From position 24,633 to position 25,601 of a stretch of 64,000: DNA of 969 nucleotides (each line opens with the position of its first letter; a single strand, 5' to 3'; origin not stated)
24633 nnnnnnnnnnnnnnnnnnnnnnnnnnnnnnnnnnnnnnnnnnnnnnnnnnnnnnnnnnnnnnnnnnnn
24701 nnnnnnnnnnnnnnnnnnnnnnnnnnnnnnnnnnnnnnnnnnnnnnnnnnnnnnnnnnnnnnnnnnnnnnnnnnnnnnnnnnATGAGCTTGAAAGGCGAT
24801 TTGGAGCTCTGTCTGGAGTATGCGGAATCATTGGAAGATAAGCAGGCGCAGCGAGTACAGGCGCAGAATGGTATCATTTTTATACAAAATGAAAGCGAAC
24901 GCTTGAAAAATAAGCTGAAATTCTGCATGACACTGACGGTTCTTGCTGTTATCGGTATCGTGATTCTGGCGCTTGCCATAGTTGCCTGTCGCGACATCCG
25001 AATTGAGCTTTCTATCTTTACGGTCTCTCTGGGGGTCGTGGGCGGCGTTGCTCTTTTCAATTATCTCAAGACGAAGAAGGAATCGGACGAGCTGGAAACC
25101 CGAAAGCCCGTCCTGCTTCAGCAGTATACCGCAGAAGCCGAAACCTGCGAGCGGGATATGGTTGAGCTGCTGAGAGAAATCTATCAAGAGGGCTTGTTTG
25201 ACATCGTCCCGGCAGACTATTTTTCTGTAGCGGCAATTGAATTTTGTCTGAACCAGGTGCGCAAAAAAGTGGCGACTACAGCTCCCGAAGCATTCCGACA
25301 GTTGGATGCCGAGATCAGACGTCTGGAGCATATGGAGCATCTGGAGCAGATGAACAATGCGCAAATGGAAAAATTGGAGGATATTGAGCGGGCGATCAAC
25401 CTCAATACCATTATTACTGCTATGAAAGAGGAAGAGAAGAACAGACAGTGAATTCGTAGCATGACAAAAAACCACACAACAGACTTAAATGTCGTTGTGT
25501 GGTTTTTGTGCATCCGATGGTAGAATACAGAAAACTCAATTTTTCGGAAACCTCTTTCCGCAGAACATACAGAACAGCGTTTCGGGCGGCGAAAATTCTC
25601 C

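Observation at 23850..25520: Low-GC islet: XRE regulator divergent from a zinc-ribbon protein and an overlapping two-TM coiled-coil protein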

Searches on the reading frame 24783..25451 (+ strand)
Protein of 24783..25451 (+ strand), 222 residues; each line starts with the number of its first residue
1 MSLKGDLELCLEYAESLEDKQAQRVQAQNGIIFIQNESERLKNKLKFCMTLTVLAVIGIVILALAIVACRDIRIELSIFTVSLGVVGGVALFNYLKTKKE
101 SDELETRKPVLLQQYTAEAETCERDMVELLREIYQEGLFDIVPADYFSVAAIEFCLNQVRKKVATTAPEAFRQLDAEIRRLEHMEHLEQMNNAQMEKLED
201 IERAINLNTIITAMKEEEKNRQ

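Call 4: search_protein_families(library=pfam, proteins=[window:24783-25451:+], max_evalue=1)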
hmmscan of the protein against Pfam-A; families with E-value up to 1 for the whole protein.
window:24783-25451:+ (222 aa): 3 families
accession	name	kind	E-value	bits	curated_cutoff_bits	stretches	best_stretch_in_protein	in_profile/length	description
PF05402.18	PqqD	-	0.011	16.4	23.4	1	111-138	39-66/67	Coenzyme PQQ synthesis protein D (PqqD)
PF06307.17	Herpes_IR6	-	0.13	12.3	25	1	130-165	24-60/214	Herpesvirus IR6 protein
PF11026.13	DUF2721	-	0.17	12.2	28.3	1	16-92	39-110/129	Protein of unknown function (DUF2721)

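Call 5: search_protein_families(library=padloc, proteins=[window:24783-25451:+], max_evalue=1)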
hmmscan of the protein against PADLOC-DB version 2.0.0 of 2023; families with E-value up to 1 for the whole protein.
window:24783-25451:+ (222 aa): 0 families

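Call 6: search_protein_families(library=phrogs, proteins=[window:24783-25451:+], max_evalue=1)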
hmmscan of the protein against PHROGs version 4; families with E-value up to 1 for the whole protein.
window:24783-25451:+ (222 aa): 7 families
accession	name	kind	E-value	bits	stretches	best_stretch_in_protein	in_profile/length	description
phrog_8257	-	unknown function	0.03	15.2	1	25-94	105-168/192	-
phrog_3457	-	unknown function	0.11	13.3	1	49-100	9-56/60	-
phrog_38572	-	unknown function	0.16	13.4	1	190-220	67-98/104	-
phrog_6048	-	unknown function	0.16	13.3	1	97-132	24-59/89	-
phrog_1795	-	tail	0.33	10.9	1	114-209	42-134/358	tail fiber protein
phrog_21638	-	unknown function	0.34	12.1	0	203-219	2-18/82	-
phrog_14654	-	unknown function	0.72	11.3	0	179-220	18-60/99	-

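Call 7: search_protein_families(library=ncbifam, proteins=[window:24783-25451:+], max_evalue=1)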
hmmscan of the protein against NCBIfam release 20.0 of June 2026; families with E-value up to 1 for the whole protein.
window:24783-25451:+ (222 aa): 3 families
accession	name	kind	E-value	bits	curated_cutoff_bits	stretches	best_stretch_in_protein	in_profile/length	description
NF046000.1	MAG1210_fam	subfamily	0.0015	17.2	275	1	35-138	53-160/550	MAG1210 family protein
NF033536.1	lasso_PqqD_Bac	exception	0.0016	18.5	80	1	83-140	34-87/88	lasso peptide biosynthesis PqqD family chaperone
NF033634.1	SLATT_1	domain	0.16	11.9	41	1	28-90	7-69/132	SLATT domain-containing protein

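Call 8: find_homologous_proteins(query=window:24783-25451:+)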
Query window:24783-25451:+ (222 aa): 56 proteins with E <= 0.001 among 699 candidates.
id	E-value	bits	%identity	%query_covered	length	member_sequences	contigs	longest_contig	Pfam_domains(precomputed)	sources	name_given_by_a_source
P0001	8.2e-135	464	100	100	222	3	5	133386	-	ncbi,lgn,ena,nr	ncbi:MAG: hypothetical protein IJD59_01265 [Clostridia bacterium]|nr:hypothetical protein [Clostridi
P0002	2.3e-81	290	62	99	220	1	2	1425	-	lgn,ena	-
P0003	4.6e-80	286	63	99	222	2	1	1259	-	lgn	-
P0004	1.8e-78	281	62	99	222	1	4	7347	-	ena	-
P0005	1.5e-77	278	60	100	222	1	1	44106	-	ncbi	-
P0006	2.0e-77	277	63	98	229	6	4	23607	-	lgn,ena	-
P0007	4.1e-77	276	62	99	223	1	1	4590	-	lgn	-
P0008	5.2e-77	276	60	99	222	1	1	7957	-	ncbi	-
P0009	1.0e-76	275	62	100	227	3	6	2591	-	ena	-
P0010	1.4e-75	271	61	100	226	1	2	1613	-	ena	-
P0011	1.1e-74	268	62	100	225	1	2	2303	-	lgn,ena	-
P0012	2.1e-72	261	58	100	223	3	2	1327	-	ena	-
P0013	1.1e-70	255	58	100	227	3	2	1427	-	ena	-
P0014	2.1e-70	254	57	99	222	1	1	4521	-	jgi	-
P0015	7.1e-70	253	58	99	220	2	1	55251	-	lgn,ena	-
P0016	1.4e-69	252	57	99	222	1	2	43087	-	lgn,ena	-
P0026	8.1e-65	236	56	100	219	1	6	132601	-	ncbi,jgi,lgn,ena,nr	ncbi:MAG: hypothetical protein E7619_00570 [Ruminococcaceae bacterium]|nr:hypothetical protein [Osci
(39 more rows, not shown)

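Call 11: find_encoding_contigs(protein=P0026, flank=6000, max_places=3)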
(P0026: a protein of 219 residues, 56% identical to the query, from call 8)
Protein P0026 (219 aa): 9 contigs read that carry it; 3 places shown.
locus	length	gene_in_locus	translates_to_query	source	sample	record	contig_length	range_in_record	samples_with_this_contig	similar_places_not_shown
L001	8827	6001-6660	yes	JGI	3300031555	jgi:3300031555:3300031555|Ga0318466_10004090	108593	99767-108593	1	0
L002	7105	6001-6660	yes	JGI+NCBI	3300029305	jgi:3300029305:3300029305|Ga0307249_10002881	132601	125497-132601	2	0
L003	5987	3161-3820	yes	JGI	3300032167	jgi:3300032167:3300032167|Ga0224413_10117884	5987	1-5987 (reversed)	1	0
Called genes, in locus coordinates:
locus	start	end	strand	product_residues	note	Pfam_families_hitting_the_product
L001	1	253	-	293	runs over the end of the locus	PF02463:SMC_N (faint), PF13476:AAA_23 (faint), PF00005:ABC_tran (faint), PF13304:AAA_21, PF13175:AAA_15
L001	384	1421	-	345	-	PF05343:Peptidase_M42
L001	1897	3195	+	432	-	PF00817:IMS, PF21999:IMS_HHH_1 (weak), PF11799:IMS_C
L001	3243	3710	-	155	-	PF00583:Acetyltransf_1, PF13673:Acetyltransf_10 (weak), PF13508:Acetyltransf_7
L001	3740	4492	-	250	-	-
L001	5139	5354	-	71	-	PF13560:HTH_31 (weak), PF12844:HTH_19, PF01381:HTH_3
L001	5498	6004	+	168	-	-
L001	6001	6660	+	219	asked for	-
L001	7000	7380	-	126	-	-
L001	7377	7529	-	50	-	-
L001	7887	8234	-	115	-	-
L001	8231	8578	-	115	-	PF05635:23S_rRNA_IVP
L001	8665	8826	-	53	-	?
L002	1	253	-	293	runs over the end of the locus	PF02463:SMC_N (faint), PF13476:AAA_23 (faint), PF00005:ABC_tran (faint), PF13304:AAA_21, PF13175:AAA_15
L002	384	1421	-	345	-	PF05343:Peptidase_M42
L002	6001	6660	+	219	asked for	-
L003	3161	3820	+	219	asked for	-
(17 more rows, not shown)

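Call 12: find_encoding_contigs(protein=P0005, flank=6000, max_places=2)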
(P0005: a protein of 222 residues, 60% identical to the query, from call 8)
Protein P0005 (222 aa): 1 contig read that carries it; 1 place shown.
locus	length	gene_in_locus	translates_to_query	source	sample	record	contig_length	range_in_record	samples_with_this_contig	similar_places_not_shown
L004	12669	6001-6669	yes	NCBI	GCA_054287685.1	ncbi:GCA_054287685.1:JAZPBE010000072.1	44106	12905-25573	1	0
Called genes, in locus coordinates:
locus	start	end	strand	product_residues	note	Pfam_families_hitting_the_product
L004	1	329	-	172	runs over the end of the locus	PF02075:RuvC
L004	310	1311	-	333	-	-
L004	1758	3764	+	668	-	PF13306:LRR_5, PF05725:FNIP (faint), PF13306:LRR_5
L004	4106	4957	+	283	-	PF11449:ArsP_2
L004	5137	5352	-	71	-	PF12844:HTH_19, PF01381:HTH_3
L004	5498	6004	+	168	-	-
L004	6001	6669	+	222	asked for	-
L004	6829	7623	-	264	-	PF03009:GDPD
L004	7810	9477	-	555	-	-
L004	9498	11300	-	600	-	-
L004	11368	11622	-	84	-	-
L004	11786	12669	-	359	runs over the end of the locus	PF02012:BNR (faint), PF13088:BNR_2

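Call 21: find_encoding_contigs(protein=P0016, flank=6000, max_places=2)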
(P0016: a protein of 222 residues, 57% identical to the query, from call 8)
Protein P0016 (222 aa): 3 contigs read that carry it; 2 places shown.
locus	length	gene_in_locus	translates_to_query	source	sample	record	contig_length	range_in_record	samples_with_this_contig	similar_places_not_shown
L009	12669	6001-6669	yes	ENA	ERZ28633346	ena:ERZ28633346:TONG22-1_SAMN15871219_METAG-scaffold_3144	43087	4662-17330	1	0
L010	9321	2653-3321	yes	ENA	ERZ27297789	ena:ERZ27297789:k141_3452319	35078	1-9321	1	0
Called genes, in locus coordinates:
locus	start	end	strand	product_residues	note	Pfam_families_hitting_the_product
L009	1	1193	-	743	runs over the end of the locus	PF17389:Bac_rhamnosid6H, PF22422:MGH1-like_GH (weak)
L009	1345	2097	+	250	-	PF02535:Zip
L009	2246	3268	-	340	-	PF00294:PfkB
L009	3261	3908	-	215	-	PF01081:Aldolase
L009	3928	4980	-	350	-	PF03786:UxuA, PF01261:AP_endonuc_2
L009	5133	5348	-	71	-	PF12844:HTH_19, PF01381:HTH_3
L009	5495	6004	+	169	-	-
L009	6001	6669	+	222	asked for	-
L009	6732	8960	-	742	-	PF13306:LRR_5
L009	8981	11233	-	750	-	PF13306:LRR_5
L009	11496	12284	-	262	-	PF04072:LCM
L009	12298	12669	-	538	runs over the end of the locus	PF01943:Polysacc_synt, PF01554:MatE, PF03023:MurJ, PF01554:MatE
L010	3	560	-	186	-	?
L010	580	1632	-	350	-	PF03786:UxuA, PF01261:AP_endonuc_2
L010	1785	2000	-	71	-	PF12844:HTH_19, PF01381:HTH_3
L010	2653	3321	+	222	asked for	-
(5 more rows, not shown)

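Call 22: find_encoding_contigs(protein=P0015, flank=6000, max_places=2)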
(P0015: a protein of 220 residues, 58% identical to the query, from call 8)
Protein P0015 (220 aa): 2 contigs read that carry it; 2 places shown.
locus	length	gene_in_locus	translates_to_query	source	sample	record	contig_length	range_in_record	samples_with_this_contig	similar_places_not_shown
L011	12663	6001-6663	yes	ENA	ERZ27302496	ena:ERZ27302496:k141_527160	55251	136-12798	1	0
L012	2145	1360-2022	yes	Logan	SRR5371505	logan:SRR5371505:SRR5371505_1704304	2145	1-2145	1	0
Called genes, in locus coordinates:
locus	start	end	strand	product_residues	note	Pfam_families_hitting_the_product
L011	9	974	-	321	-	PF01210:NAD_Gly3P_dh_N, PF02558:ApbA (weak), PF07479:NAD_Gly3P_dh_C, PF20618:GPD_NAD_C_bact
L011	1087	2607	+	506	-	PF01554:MatE (weak), PF01943:Polysacc_synt, PF01554:MatE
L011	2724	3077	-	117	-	-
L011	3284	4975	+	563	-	PF00664:ABC_membrane, PF00005:ABC_tran, PF02463:SMC_N (weak)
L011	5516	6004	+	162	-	-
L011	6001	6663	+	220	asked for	-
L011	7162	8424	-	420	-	PF05552:MS_channel_1st_1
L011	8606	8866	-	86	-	-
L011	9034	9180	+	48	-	PF13165:SCIFF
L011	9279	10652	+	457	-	PF13353:Fer4_12, PF04055:Radical_SAM, PF13186:SPASM (faint)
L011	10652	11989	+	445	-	PF01276:OKR_DC_1, PF05889:SepSecS, PF03711:OKR_DC_1_C (weak)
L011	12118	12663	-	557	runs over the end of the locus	-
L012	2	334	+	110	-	?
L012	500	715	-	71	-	PF12844:HTH_19, PF01381:HTH_3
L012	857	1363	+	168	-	-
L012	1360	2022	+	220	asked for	-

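Call 24: predict_structure(alignment_id=A1)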
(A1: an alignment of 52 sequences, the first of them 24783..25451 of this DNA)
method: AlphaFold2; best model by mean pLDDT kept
length: 222 residues; sequences in the alignment: 52
mean_pLDDT: 87.7   pTM: 0.63
mean pLDDT of the five models: 87.7, 87.3, 85.8, 82.8, 82.1
residues with pLDDT >= 90: 108; 70-90: 111; 50-70: 3; < 50: 0
segments of 3 or more residues with pLDDT < 50: none
pLDDT, mean of each block of 10 residues (from residue 1): 90 95 92 94 93 90 85 80 90 93 94 95 95 93 87 88 83 83 79 77 78 79 70
secondary structure, 60 per line:
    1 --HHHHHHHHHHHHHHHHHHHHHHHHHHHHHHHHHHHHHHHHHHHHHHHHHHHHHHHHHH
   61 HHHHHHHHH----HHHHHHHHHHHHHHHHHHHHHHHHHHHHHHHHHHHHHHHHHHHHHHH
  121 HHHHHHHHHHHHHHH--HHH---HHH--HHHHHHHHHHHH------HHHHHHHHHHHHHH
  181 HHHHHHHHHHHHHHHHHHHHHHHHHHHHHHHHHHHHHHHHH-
elements in order: H3-69 H74-135 H149-160 H167-221
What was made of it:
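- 24783..25451 (+): Protein B: 222 aa. A long helical hairpin whose tip is a two-TM anchor, plus a conserved cytoplasmic head (N-terminal CLEYAE and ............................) and a C-terminal coiled-coil helix. AlphaFold2 mean pLDDT 87.7, helices 3-69, 74-135, 149-160 and 167-221 (call 24).
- On Holin / phage lysis cassette: B has 222 aa and large cytoplasmic domains (call 24).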

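Call 28: fold_search(model_id=the predicted structure, library=pdb)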
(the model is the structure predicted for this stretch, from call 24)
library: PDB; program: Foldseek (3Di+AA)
matches with E <= 10: 716; with E <= 0.001: 0
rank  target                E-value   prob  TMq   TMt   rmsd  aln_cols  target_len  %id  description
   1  1qu7_A                2.8e-02  0.97  0.32  0.31  28.1       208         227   15  FOUR HELICAL-BUNDLE STRUCTURE OF THE CYTOPLASMIC DOMAIN OF A SERINE CHEMOTAXIS RECEPTOR (released 2000-07-12)
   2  3na7                  4.0e-02  0.91  0.29  0.28  10.1       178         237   16  2.2 Angstrom Structure of the HP0958 Protein from Helicobacter pylori CCUG 17874 (released 2010-09-22)
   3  7p3r_A                5.3e-02  0.80  0.27  0.20  22.2       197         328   14  Helical structure of the toxin MakA from Vibrio cholera (released 2022-02-23)
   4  6ixg_B                5.3e-02  0.63  0.22  0.22  14.8       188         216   11  Crystal structure of native apo SH3BP5 (P41) (released 2019-03-20)
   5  8tzl_E                6.6e-02  0.99  0.38  0.27   9.4       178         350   10  Cryo-EM structure of Vibrio cholerae FtsE/FtsX/EnvC complex, full-length (released 2023-12-20)
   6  3zx6_A                7.3e-02  0.98  0.37  0.29  22.9       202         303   14  Structure of Hamp(AF1503)-Tsr fusion - Hamp (A291V) mutant (released 2012-02-29)
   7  6ixv_D                7.3e-02  0.96  0.37  0.37  16.6       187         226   12  Crystal structure of SH3BP5-Rab11a (released 2019-03-20)
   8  3zx6_B                7.3e-02  0.84  0.26  0.21  23.0       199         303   14  Structure of Hamp(AF1503)-Tsr fusion - Hamp (A291V) mutant (released 2012-02-29)
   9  1qu7_B                8.1e-02  0.96  0.38  0.38  20.7       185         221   14  FOUR HELICAL-BUNDLE STRUCTURE OF THE CYTOPLASMIC DOMAIN OF A SERINE CHEMOTAXIS RECEPTOR (released 2000-07-12)
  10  6r1j_J                9.6e-02  0.82  0.27  0.25  10.2       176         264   10  Structure of the soluble AhlC triple head mutant of the tripartite alpha-pore forming toxin, AHL, from Aeromonas hydro (released 2019-07-10)
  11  7p3r_B                9.6e-02  0.80  0.27  0.20  17.9       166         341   16  Helical structure of the toxin MakA from Vibrio cholera (released 2022-02-23)
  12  9a65_B                1.0e-01  0.97  0.39  0.15  15.8       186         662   10  Integrative model of YVAQ-MCPB by crosslinking MS and deep learning (released 2024-09-18)
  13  6ixe                  1.1e-01  0.97  0.37  0.38  13.1       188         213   13  Crystal structure of SeMet apo SH3BP5 (I41) (released 2019-03-20)
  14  6ixv_A                1.1e-01  0.85  0.32  0.32  16.0       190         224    9  Crystal structure of SH3BP5-Rab11a (released 2019-03-20)
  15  4bne_B                1.3e-01  0.77  0.30  0.24  18.6       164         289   18  Pacsin2 Interacts with Membranes and Actin-Filaments (released 2014-05-14)
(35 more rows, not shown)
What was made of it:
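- On ClyA-family alpha-pore-forming toxins: Foldseek E 0.05-0.24 with TM-score <= 0.33 (call 28).
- Foldseek: MakA E 0.05, AhlC E 0.1 (call 28). Foldseek also lists Vipp1/PspA-type helical hairpins among the weak hits, E 0.15-0.24 (call 28).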

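Call 30: search_protein_representatives(alignment_id=A1)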
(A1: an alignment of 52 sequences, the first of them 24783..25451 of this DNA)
Query: 52 sequences, 222 profile positions. Proteins with E-value up to 0.001 (for the whole library): 112; up to 1e-10: 30; up to 1e-30: 13. The best 112 are listed.
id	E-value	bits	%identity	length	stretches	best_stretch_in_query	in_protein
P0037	1.3e-90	319.4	-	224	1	1-221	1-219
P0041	1.1e-87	309.8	-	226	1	1-221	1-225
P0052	8.1e-86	303.7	-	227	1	1-221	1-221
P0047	3.7e-84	298.3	-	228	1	1-221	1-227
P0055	3.1e-79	282.2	-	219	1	1-221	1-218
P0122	1.3e-74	267.1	-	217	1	1-220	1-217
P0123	7.3e-52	192.7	-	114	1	112-221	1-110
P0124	1.3e-36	142.9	-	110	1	1-109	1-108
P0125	2.3e-36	142.0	-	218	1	5-215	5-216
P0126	8.7e-34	133.6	-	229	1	1-221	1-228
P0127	5.4e-33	131.0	-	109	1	1-105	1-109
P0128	2.7e-32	128.7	-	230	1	1-221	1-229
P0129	1.1e-31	126.7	-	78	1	150-221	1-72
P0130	6.8e-30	120.8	-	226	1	6-221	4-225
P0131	8.6e-30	120.5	-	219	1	3-221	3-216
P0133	2.7e-29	118.9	-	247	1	1-220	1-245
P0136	7.1e-20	88.1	-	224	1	10-219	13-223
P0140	1.6e-16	77.1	-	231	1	5-219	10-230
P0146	3.3e-11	59.8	-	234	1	11-205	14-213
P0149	2.2e-09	53.8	-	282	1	7-201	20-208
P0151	2.5e-07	47.1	-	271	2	53-191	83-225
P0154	5.6e-07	45.9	-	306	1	10-204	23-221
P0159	1.8e-06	44.2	-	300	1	47-189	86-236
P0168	2.0e-05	40.9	-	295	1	52-203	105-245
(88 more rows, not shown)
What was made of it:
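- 24783..25451 (+): 56 close clusters (call 8) and 112 representatives of a wider family (call 30).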
